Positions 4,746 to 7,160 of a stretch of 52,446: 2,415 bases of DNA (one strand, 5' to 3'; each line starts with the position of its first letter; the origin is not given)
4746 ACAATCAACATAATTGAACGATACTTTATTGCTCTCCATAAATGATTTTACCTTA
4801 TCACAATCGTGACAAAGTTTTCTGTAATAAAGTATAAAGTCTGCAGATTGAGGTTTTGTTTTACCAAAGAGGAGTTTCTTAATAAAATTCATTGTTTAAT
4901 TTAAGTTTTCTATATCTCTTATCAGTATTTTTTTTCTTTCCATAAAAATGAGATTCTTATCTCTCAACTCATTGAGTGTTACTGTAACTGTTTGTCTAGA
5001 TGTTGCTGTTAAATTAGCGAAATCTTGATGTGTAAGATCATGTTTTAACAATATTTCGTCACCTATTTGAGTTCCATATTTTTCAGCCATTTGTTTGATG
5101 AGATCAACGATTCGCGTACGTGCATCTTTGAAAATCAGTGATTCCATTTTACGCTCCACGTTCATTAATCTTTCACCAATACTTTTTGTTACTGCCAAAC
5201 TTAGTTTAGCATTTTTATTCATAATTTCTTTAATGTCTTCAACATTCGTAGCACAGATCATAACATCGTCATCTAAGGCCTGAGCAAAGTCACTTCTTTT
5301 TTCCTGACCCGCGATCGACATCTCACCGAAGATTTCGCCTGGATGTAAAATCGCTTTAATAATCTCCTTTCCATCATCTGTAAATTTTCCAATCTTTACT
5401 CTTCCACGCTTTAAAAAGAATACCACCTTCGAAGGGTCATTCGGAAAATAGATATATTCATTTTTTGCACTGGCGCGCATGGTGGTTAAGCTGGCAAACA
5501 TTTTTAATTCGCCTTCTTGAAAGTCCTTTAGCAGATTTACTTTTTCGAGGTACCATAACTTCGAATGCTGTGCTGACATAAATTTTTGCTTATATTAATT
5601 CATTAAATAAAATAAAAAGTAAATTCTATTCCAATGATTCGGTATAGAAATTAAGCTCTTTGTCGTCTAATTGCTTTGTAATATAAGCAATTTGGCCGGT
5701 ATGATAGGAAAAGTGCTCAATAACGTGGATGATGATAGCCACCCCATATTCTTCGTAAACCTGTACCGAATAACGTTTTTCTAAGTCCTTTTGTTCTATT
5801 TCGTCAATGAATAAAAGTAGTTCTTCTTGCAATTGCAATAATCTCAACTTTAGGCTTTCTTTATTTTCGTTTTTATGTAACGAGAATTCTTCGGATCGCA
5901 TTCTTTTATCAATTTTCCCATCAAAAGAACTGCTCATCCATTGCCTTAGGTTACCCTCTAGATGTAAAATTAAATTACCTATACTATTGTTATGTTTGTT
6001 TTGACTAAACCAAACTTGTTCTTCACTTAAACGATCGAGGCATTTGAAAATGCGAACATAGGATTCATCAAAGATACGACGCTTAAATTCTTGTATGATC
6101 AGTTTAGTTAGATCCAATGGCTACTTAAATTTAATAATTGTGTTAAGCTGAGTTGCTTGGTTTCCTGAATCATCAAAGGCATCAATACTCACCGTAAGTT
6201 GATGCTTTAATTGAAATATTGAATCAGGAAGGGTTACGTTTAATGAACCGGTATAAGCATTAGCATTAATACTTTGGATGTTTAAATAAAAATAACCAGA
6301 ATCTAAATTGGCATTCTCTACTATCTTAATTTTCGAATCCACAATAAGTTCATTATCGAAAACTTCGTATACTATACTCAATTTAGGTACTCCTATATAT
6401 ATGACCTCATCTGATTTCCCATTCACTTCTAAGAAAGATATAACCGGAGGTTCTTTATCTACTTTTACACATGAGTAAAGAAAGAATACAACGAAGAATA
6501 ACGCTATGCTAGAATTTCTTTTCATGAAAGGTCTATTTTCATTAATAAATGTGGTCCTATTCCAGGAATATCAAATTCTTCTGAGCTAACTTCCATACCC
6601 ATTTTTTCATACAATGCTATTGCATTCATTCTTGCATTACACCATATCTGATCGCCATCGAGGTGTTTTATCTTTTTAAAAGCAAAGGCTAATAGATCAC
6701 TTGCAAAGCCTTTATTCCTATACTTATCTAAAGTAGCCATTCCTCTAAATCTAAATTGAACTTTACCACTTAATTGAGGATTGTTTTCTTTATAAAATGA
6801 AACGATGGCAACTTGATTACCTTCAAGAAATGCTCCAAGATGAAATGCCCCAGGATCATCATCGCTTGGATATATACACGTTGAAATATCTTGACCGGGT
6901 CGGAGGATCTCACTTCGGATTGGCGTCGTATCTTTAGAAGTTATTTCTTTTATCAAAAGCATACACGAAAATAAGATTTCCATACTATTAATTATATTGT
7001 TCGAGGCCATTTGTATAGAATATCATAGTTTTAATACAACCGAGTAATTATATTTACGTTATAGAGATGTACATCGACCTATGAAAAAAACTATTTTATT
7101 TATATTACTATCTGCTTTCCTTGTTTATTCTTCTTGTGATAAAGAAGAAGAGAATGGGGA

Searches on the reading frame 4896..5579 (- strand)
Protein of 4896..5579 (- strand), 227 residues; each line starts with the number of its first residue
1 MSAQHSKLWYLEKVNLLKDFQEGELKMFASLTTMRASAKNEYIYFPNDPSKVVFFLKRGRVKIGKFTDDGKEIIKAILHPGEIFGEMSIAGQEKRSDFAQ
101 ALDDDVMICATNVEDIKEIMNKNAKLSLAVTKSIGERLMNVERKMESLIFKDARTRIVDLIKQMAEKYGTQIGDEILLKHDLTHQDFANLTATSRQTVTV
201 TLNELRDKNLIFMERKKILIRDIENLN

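Call 38: search_protein_families(library=pfam, proteins=[window:4896-5579:-], max_evalue=0.01)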
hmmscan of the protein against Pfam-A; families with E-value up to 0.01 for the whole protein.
window:4896-5579:- (227 aa): 5 families
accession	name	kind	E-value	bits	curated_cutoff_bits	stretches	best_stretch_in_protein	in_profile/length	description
PF00027.35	cNMP_binding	-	9.4e-17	61.2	27.5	1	38-123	5-89/89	Cyclic nucleotide-binding domain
PF13545.12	HTH_Crp_2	-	2.4e-11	43.9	27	1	156-226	2-67/70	Crp-like helix-turn-helix domain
PF00325.26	Crp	-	0.0061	16.7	21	0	182-211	3-32/32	Bacterial regulatory proteins, crp family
PF20396.3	DUF6689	-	0.0081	15.8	27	0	113-184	184-255/275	Family of unknown function (DUF6689)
PF04492.19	Phage_rep_O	-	0.0098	16.8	28.7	0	182-218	50-86/95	Bacteriophage replication protein O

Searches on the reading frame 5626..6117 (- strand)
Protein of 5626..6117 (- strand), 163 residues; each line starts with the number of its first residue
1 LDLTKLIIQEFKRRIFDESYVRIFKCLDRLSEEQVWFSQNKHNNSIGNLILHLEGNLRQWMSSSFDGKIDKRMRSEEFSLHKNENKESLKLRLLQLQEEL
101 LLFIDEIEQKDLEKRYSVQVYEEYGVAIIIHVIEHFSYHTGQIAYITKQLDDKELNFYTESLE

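Call 38: search_protein_families(library=pfam, proteins=[window:5626-6117:-], max_evalue=0.01)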
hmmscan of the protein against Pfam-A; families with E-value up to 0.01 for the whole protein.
window:5626-6117:- (163 aa): 5 families
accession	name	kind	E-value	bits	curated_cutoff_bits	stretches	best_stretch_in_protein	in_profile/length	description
PF07609.16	DUF1572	-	1.8e-15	57.5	23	1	23-156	21-155/163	Protein of unknown function (DUF1572)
PF04978.18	MST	-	5e-09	37.2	27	1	16-151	6-148/149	Mycothiol-S-transferase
PF05163.17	DinB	-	6.4e-09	36.4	23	1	22-159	18-154/165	DinB family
PF12867.12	DinB_2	-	4.1e-05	24.5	24.8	1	16-143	2-128/128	DinB superfamily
PF25589.1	DUF7935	-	0.0021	18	27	1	66-149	25-109/171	Family of unknown function (DUF7935)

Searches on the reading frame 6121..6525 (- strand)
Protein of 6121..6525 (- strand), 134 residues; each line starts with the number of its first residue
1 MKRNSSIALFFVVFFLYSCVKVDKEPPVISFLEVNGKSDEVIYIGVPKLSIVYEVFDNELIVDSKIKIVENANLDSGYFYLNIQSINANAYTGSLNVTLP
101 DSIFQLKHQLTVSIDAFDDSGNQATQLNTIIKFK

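Call 38: search_protein_families(library=pfam, proteins=[window:6121-6525:-], max_evalue=0.01)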
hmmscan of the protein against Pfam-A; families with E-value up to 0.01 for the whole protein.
window:6121-6525:- (134 aa): 1 family
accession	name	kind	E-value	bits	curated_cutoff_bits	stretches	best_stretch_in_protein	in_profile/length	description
PF15418.12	DUF4625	-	0.00067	20.4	27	1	22-124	9-122/131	Domain of unknown function (DUF4625)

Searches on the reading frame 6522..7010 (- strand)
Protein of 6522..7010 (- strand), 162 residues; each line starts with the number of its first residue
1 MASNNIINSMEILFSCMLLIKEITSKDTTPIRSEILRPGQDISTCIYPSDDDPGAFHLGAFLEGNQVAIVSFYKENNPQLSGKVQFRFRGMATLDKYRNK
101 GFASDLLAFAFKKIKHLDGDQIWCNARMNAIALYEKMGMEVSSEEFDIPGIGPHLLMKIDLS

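Call 38: search_protein_families(library=pfam, proteins=[window:6522-7010:-], max_evalue=0.01)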
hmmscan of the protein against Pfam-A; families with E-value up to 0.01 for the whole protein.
window:6522-7010:- (162 aa): 4 families
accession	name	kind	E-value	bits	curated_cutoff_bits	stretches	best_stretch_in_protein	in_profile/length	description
PF00583.31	Acetyltransf_1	-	1.1e-08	35.7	20.7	1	50-139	28-116/116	Acetyltransferase (GNAT) family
PF13673.13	Acetyltransf_10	-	2e-07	31.5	23.6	1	55-151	31-119/128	Acetyltransferase (GNAT) domain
PF13508.13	Acetyltransf_7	-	4.7e-07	30.5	27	1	60-138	8-81/84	Acetyltransferase (GNAT) domain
PF08445.16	FR47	-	0.0017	18.8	22.1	1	90-143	26-81/86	FR47-like protein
